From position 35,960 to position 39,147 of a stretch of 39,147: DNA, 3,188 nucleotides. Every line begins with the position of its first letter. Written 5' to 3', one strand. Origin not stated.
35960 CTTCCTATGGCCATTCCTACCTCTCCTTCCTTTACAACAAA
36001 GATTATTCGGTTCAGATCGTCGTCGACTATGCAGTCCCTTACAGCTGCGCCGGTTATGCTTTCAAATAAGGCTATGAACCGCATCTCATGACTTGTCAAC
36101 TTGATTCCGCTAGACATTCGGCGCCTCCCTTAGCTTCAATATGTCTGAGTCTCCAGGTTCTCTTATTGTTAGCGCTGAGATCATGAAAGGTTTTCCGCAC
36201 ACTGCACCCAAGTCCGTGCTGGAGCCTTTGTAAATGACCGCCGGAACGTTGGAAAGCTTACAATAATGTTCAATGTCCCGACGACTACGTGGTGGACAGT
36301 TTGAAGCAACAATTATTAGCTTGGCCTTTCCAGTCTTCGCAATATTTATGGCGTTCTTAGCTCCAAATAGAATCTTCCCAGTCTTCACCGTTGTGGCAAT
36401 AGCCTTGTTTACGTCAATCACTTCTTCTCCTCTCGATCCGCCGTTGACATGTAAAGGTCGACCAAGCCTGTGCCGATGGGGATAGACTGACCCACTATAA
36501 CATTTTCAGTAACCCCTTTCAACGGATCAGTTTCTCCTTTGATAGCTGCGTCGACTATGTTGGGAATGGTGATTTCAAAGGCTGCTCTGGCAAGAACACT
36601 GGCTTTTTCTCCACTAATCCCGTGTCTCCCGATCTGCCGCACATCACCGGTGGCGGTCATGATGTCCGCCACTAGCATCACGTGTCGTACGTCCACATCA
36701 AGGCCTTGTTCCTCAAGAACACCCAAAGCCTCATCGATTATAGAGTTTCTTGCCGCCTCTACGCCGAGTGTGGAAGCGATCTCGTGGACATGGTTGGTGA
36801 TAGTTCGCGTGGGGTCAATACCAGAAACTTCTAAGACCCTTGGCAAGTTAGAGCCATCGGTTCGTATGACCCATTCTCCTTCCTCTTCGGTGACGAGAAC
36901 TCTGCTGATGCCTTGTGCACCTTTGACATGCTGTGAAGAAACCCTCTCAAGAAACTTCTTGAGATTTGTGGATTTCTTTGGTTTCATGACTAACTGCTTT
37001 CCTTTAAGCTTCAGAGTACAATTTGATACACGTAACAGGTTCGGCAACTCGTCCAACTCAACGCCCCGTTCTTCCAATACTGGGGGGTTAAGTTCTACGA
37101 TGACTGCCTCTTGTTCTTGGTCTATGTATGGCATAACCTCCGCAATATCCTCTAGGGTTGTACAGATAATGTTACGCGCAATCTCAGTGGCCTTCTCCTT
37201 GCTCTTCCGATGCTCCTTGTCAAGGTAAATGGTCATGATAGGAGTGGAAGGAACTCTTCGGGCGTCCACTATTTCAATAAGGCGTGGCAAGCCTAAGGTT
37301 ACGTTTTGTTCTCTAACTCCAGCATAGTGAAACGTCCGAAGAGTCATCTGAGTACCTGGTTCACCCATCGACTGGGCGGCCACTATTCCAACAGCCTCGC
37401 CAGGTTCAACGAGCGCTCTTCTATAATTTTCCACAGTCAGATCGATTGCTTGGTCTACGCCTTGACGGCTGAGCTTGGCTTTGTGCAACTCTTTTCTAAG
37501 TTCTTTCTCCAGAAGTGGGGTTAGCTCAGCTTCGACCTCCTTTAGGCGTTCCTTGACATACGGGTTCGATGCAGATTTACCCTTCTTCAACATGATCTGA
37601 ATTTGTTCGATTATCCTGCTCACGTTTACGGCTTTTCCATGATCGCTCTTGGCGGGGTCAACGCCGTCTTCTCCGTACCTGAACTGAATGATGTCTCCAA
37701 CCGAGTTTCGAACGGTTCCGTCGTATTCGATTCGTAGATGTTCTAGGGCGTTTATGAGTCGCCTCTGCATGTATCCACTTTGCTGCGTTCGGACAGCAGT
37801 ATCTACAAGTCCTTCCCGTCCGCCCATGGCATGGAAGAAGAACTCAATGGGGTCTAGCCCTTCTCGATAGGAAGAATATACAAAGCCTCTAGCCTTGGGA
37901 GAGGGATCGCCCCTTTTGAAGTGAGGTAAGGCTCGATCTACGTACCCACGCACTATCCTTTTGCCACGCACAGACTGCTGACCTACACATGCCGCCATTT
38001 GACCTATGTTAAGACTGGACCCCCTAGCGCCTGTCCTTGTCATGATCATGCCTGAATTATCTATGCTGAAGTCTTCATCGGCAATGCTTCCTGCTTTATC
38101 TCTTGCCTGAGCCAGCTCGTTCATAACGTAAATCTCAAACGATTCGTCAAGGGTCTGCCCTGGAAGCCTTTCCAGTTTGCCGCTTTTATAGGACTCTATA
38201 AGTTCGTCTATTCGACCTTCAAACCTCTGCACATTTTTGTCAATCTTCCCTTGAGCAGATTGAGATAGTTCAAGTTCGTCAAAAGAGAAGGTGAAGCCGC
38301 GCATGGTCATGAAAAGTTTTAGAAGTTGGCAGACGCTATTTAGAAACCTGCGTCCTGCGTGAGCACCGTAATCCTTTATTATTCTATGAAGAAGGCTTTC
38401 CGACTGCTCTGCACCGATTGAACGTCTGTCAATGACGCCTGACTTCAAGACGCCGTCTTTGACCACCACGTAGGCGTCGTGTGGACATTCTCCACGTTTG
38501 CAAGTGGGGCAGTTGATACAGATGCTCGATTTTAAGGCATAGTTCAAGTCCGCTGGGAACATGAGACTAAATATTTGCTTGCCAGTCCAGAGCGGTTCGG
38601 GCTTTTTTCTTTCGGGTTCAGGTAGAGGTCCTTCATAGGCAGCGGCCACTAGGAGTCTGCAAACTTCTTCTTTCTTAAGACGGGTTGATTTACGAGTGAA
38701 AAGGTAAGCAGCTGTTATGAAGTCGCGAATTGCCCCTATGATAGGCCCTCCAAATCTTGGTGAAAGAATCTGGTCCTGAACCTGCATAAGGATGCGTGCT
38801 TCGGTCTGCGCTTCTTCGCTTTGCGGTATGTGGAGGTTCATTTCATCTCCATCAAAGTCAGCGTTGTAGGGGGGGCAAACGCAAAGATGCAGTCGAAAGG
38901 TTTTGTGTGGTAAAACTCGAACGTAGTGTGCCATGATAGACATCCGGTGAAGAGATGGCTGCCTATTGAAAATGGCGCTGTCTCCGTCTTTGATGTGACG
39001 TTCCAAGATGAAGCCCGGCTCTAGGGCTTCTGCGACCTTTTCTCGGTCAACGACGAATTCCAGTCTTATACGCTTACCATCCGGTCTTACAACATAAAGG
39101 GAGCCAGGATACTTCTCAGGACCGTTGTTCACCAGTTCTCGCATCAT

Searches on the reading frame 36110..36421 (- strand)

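Call 6: search_protein_families(library=pfam, proteins=[window:36110-36421:-], max_evalue=0.00001)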
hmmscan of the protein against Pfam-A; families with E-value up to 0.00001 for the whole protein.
window:36110-36421:- (103 aa): 1 family
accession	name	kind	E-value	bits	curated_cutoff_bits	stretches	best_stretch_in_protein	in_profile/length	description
PF01248.31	Ribosomal_L7Ae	-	8.1e-22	77.2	22.1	1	4-95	3-94/95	Ribosomal protein L7Ae/L30e/S12e/Gadd45 family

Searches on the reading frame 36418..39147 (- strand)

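Call 6: search_protein_families(library=pfam, proteins=[window:36418-39147:-], max_evalue=0.00001)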
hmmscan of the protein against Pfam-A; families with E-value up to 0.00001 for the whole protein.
window:36418-39147:- (909 aa): 4 families
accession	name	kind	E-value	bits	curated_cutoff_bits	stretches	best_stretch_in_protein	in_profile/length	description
PF04998.22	RNA_pol_Rpb1_5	-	9.4e-87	291.3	28.5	1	430-850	1-265/267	RNA polymerase Rpb1, domain 5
PF00623.25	RNA_pol_Rpb1_2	-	2.7e-47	161.6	25.3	1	2-123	47-166/166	RNA polymerase Rpb1, domain 2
PF04983.23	RNA_pol_Rpb1_3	-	8.7e-40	136.7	28.9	1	126-291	1-161/162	RNA polymerase Rpb1, domain 3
PF05000.22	RNA_pol_Rpb1_4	-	1.5e-31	108.9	24.8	1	317-423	1-107/107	RNA polymerase Rpb1, domain 4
